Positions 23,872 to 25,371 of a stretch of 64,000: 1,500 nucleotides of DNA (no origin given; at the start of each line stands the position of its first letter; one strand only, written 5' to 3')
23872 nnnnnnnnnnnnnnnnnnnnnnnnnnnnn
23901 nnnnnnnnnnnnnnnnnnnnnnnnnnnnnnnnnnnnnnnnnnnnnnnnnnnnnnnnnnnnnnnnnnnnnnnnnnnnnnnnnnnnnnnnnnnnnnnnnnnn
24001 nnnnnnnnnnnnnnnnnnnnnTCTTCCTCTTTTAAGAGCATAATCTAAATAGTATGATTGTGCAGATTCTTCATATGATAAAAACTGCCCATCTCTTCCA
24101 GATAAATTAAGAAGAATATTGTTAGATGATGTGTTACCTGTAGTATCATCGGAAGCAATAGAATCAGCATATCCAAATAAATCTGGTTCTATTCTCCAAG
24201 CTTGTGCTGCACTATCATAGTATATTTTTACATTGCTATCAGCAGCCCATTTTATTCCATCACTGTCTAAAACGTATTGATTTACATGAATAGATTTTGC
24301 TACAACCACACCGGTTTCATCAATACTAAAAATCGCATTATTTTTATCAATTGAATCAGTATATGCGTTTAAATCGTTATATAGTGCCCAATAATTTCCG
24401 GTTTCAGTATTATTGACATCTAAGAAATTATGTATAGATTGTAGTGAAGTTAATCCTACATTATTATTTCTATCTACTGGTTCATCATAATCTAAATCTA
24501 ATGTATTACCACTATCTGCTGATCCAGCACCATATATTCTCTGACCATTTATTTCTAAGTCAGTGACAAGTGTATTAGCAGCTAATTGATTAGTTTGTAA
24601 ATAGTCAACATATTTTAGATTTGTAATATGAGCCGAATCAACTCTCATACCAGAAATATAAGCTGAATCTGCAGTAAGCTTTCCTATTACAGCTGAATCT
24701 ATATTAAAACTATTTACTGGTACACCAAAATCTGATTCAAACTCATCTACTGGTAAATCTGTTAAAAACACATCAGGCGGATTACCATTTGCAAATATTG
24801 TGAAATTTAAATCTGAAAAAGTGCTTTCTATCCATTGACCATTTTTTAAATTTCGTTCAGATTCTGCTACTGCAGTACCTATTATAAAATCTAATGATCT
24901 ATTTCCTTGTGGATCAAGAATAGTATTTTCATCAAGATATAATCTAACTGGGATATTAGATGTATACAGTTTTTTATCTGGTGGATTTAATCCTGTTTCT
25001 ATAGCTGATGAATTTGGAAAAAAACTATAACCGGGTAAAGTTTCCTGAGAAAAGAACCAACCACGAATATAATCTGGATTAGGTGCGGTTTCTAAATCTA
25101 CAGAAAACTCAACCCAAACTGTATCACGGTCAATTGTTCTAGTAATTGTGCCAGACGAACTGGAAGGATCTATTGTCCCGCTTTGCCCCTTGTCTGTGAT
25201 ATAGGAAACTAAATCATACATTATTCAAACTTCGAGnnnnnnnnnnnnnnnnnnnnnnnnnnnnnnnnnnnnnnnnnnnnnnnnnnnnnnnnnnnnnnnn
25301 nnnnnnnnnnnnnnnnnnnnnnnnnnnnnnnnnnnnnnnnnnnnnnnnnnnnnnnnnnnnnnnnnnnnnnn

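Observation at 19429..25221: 1930-aa fibre protein with self-cleaving chaperone domain inserted in the head-gene block between portal (gp20) and prohead protease (gp21)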

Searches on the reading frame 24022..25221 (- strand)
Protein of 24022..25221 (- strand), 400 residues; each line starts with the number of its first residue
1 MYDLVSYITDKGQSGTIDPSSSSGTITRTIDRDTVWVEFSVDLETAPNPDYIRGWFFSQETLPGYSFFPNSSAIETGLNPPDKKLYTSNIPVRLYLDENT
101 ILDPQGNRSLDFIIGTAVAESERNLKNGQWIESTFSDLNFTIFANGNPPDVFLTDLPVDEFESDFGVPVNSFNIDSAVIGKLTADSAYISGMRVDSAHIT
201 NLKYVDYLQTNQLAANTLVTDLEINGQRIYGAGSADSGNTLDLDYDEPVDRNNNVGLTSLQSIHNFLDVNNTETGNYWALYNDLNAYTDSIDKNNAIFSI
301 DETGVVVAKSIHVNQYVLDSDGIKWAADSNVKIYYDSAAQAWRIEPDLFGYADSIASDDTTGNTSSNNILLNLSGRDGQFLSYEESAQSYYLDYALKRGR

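Call 21: search_dna_similar(query=window:24022-25221:-, collection=phages, mode=protein, max_evalue=1, max_rows=30)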
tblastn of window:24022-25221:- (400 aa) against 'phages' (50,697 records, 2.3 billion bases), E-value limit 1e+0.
No match.
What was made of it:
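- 24712..25221 (-): FIB aa 1-170: all-beta N-terminal domain specific to this phage group; presumed attachment domain. It has no match in phage records at E<=1 (call 21).
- Tried and rejected: tblastn of FIB aa 1-400 against 50,697 phage records found nothing at E<=1 (call 21).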

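Call 57: find_homologous_proteins(query=A3, max_evalue=0.01)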
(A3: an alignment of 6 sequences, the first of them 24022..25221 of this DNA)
Query A3 (6 sequences): 8000 candidates shared short words with the query, none scored E <= 0.01.
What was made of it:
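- Tried and rejected: A word-indexed search with an alignment of the N-terminal 400 aa found nothing (call 57).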

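Call 63: search_protein_representatives(protein=window:24022-25221:-)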
Query: 400 residues. Proteins with E-value up to 0.001 (for the whole library): 17; up to 1e-10: 8; up to 1e-30: 3. The best 17 are listed.
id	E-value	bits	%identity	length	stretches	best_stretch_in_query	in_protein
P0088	1.2e-193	660.3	63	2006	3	1-400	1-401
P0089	3.2e-47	178.2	39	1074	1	33-400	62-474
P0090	5.4e-37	144.6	45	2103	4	194-317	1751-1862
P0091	2.9e-12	63.2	43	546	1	232-339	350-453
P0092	5.4e-12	62.2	41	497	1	209-314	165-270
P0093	6.0e-12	62.1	43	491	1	229-315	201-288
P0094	1.4e-11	60.9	36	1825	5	190-311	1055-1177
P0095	5.3e-11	59.0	44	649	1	236-308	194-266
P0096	3.8e-08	49.6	44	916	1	231-307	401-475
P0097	7.0e-08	48.7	37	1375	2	238-306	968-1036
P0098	1.5e-07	47.6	42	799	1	236-308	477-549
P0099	5.9e-07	45.7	44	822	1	238-308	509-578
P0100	1.2e-06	44.7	40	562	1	217-312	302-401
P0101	1.2e-05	41.4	44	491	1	231-312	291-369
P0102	1.3e-05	41.3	41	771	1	219-321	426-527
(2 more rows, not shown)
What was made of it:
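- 24187..24699 (-): FIB aa ~175-345: short 'DSAxI' repeats of variable copy number, then a conserved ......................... module. The module recurs inside other long fibre-like proteins (call 63).
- The N-terminal domain is exclusive to this position (call 63).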

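Call 65: find_related_loci(query=P0090, collection=viral_contigs, flank=9000)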
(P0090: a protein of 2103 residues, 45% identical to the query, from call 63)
Query P0090 (2103 aa) in viral_contigs; peptide patterns used: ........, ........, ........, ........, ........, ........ (x = any residue, [..] = any of these).
No stretch of DNA in the collection matches any of the patterns.

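Call 66: find_related_loci(query=P0094, collection=viral_contigs, flank=9000)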
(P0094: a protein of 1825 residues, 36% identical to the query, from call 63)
Query P0094 (1825 aa) in viral_contigs; peptide patterns used: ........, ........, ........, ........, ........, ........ (x = any residue, [..] = any of these).
14 stretches matched a pattern; 13 encode a relative of the query (tblastn E <= 1e-3); 10 distinct loci.
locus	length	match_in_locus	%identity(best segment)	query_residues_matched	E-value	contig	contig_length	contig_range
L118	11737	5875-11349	100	1-1825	0e+0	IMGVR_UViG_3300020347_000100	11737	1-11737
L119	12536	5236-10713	92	1-1825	0e+0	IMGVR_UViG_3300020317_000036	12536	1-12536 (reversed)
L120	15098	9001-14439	92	1-1825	0e+0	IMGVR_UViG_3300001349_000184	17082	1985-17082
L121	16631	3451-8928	90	1-1825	0e+0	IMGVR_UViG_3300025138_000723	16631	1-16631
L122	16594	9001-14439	92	1-1825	0e+0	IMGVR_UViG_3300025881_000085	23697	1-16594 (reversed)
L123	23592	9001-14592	60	1-1825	0e+0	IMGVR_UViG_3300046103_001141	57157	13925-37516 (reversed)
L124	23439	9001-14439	92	1-1825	0e+0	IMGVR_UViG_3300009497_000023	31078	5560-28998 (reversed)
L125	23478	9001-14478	92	1-1825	0e+0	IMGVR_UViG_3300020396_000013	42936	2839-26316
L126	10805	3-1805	72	1231-1825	0e+0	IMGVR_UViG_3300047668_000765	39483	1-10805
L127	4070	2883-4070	54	1-380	6e-106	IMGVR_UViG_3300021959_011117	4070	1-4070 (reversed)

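Call 67: find_related_loci(query=P0089, collection=viral_contigs, flank=9000)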
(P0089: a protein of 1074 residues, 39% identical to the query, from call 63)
Query P0089 (1074 aa) in viral_contigs; peptide patterns used: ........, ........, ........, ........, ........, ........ (x = any residue, [..] = any of these).
1 stretches matched a pattern, but none encodes a relative of the query by tblastn (E <= 1e-3).

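Call 85: search_protein_families(library=pfam, proteins=[P0090, P0094, P0089, L125:14481-16046:+], max_evalue=0.01)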
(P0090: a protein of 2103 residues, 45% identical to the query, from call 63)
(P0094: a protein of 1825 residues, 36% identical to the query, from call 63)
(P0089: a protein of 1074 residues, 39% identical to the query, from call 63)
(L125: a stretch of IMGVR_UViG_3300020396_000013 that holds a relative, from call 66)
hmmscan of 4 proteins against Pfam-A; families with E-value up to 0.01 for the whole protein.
P0090 (2103 aa): 1 family
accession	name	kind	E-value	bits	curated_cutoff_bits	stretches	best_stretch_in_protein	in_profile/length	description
PF13884.11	Peptidase_S74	-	9.3e-18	64.7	22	1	2009-2061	1-58/58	Chaperone of endosialidase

P0094 (1825 aa): 1 family
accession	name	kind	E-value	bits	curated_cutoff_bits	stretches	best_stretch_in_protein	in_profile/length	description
PF13884.11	Peptidase_S74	-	1.4e-16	61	22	1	1732-1789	1-57/58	Chaperone of endosialidase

P0089 (1074 aa): 0 families

L125:14481-16046:+ (522 aa): 0 families

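Call 100: find_related_loci(query=P0090, collection=metagenome_contigs, flank=10000)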
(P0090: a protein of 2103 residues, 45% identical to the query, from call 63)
Query P0090 (2103 aa) in metagenome_contigs; peptide patterns used: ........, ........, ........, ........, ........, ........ (x = any residue, [..] = any of these).
43 stretches matched a pattern, but none encodes a relative of the query by tblastn (E <= 1e-3).

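Call 101: find_related_loci(query=P0089, collection=metagenome_contigs, flank=10000)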
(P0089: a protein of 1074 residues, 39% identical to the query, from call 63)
Query P0089 (1074 aa) in metagenome_contigs; peptide patterns used: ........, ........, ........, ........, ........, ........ (x = any residue, [..] = any of these).
48 stretches matched a pattern, but none encodes a relative of the query by tblastn (E <= 1e-3).
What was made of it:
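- Tried and rejected: Two metagenome scans, for the P0090 and P0089 relatives, found nothing (calls 100, 101).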

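Call 102: find_encoding_contigs(protein=P0090, flank=10000, max_places=3)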
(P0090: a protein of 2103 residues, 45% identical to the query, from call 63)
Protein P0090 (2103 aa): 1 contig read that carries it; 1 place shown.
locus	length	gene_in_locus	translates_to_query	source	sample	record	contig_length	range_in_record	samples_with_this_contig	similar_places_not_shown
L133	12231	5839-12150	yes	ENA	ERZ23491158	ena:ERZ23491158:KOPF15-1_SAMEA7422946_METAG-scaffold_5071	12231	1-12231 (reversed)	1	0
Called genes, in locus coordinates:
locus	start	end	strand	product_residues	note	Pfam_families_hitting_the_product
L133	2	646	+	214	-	?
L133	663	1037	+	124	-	PF11053:DNA_Packaging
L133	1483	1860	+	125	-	-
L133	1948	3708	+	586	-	PF22671:Gp18_domIII_N (weak), PF04984:Phage_sheath_1, PF17482:Phage_sheath_1C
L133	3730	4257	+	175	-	PF23849:Phage_TTP_2, PF06841:Phage_T4_gp19 (weak)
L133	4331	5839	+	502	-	PF07230:Portal_T4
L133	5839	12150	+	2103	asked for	PF13884:Peptidase_S74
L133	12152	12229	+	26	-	?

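Call 103: find_encoding_contigs(protein=P0089, flank=10000, max_places=3)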
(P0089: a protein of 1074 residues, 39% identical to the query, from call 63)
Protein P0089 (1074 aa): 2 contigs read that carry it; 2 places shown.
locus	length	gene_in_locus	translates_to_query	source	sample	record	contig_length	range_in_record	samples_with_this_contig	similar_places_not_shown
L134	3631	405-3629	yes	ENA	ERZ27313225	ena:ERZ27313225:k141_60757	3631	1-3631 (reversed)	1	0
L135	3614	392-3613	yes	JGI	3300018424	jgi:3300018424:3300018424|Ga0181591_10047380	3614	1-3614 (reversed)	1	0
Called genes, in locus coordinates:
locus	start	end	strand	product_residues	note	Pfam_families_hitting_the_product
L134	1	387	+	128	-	?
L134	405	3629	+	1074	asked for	?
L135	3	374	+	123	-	?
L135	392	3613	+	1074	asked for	?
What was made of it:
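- Tried and rejected: Exact look-ups then gave their contigs (calls 102, 103).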

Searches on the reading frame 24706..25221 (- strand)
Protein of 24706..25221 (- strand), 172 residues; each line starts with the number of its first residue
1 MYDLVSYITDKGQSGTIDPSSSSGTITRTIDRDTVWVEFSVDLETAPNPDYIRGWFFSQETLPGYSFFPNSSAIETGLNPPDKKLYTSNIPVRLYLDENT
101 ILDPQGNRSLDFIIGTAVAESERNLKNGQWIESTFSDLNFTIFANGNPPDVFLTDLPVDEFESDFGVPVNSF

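Call 82: predict_structure(alignment_id=A4)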
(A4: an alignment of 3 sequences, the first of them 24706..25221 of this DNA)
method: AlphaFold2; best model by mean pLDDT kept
length: 172 residues; sequences in the alignment: 3
mean_pLDDT: 40.3   pTM: 0.33
mean pLDDT of the five models: 40.3, 34.4, 29.6, 28.2, 25.4
residues with pLDDT >= 90: 0; 70-90: 0; 50-70: 18; < 50: 154
segments of 3 or more residues with pLDDT < 50: 1-47, 57-73, 76-100, 103-107, 120-172
pLDDT, mean of each block of 10 residues (from residue 1): 33 31 34 41 46 49 38 46 39 45 50 50 43 40 39 30 34 36
secondary structure, 60 per line:
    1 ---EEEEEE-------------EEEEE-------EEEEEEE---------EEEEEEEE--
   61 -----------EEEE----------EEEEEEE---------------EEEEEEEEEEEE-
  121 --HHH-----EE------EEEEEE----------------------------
elements in order: E4-9 E23-27 E35-41 E51-58 E72-75 E86-92 E108-119 E139-144
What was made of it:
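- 24712..25221 (-): The AF2 model failed (pLDDT 40, call 82).
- Tried and rejected: An AF2 model of aa 1-172 from a three-sequence alignment was unusable (pLDDT 40, call 82), so no fold search was run on it.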
